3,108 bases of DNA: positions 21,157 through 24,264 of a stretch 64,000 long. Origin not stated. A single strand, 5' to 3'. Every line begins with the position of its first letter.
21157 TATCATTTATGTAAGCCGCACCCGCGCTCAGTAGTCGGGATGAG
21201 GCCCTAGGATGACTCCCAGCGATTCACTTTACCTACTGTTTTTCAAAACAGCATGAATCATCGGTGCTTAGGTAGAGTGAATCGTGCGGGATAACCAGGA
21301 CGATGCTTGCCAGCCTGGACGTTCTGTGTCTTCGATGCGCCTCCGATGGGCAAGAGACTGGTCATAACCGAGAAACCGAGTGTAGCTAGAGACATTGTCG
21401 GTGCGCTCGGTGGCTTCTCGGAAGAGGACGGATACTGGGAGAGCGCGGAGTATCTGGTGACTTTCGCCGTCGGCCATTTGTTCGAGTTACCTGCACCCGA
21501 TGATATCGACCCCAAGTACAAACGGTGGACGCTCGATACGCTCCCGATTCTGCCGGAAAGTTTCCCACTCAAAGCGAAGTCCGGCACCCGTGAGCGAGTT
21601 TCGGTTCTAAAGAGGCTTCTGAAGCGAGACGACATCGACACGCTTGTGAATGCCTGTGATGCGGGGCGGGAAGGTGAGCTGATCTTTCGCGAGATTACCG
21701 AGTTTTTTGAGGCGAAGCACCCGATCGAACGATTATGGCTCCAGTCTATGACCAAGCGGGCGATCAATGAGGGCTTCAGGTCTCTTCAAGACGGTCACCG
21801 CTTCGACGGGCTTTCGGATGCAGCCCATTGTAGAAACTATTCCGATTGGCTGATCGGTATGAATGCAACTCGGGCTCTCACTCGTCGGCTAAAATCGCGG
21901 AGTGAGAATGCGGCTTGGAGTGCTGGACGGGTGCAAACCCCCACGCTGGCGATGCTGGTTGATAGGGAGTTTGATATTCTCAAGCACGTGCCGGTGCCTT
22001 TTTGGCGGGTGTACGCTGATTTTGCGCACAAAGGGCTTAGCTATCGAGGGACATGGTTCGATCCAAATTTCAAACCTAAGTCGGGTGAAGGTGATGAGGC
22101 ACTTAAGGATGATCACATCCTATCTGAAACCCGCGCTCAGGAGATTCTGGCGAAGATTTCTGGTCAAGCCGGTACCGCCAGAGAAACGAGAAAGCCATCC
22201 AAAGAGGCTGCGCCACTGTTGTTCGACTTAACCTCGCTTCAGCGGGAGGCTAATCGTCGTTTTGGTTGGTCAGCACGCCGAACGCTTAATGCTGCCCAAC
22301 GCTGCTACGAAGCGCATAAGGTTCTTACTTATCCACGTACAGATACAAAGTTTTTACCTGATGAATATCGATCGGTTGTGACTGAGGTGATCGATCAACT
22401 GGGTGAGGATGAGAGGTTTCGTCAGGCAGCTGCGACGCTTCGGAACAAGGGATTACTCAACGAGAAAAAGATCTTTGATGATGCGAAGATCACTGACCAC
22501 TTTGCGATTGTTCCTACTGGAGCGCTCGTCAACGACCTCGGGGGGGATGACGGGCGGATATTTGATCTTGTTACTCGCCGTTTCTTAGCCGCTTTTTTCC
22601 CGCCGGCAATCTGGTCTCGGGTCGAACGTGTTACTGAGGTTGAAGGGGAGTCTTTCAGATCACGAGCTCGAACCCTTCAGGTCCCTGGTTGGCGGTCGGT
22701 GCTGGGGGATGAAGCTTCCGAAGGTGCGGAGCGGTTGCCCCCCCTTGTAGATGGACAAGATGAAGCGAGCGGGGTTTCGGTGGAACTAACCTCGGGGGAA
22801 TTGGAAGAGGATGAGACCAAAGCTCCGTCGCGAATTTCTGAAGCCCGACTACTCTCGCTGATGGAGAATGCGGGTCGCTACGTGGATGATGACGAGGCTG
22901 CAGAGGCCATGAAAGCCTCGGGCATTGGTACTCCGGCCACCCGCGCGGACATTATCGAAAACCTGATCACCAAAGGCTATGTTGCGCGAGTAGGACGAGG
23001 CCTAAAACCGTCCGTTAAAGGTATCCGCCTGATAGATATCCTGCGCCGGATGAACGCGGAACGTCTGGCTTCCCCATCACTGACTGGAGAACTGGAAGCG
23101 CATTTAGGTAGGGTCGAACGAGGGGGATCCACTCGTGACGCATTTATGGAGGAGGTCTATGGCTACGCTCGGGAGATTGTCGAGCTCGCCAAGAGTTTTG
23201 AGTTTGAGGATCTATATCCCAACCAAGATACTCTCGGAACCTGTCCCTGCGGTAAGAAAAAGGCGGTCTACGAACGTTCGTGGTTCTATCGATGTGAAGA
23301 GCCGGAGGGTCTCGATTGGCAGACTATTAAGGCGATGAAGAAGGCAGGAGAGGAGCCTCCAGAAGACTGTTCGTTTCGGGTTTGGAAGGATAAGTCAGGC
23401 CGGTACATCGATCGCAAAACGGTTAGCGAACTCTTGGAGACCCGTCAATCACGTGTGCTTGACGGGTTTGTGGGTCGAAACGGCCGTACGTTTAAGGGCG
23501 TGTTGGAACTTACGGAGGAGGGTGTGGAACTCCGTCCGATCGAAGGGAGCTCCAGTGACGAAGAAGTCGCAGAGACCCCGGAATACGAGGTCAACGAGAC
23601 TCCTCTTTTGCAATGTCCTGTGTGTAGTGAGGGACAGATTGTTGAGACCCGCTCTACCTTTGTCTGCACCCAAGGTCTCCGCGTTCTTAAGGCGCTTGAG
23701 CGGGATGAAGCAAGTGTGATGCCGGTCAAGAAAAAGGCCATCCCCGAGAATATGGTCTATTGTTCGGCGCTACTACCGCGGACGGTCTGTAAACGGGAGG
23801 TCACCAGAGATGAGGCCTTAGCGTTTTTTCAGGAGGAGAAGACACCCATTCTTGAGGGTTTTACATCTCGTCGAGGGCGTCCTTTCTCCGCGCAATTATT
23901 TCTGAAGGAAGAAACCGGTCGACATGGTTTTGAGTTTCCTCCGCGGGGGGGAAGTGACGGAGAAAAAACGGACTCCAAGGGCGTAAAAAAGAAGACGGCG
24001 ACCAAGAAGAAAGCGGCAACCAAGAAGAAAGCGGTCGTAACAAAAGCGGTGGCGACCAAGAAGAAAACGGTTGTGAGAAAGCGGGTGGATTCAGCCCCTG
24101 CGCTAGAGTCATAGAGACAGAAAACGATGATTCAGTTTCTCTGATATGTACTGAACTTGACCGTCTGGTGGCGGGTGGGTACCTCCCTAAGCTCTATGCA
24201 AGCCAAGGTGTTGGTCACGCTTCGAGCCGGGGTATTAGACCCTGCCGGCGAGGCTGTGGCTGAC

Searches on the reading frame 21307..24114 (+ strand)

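Call 51: search_protein_families(library=pfam, max_evalue=0.00001, proteins=[window:21307-24114:+])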
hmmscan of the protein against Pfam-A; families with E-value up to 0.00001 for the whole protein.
window:21307-24114:+ (935 aa): 3 families
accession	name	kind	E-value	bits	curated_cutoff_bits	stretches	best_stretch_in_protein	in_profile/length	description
PF01131.25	Topoisom_bac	-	5e-104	349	35.1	1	167-615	4-411/411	DNA topoisomerase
PF13342.12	Toprim_Crpt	-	1.8e-25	89.1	32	2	819-878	2-60/60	C-terminal repeat of topoisomerase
PF01751.28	Toprim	-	4e-07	30.6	23.1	1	18-143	2-91/96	Toprim domain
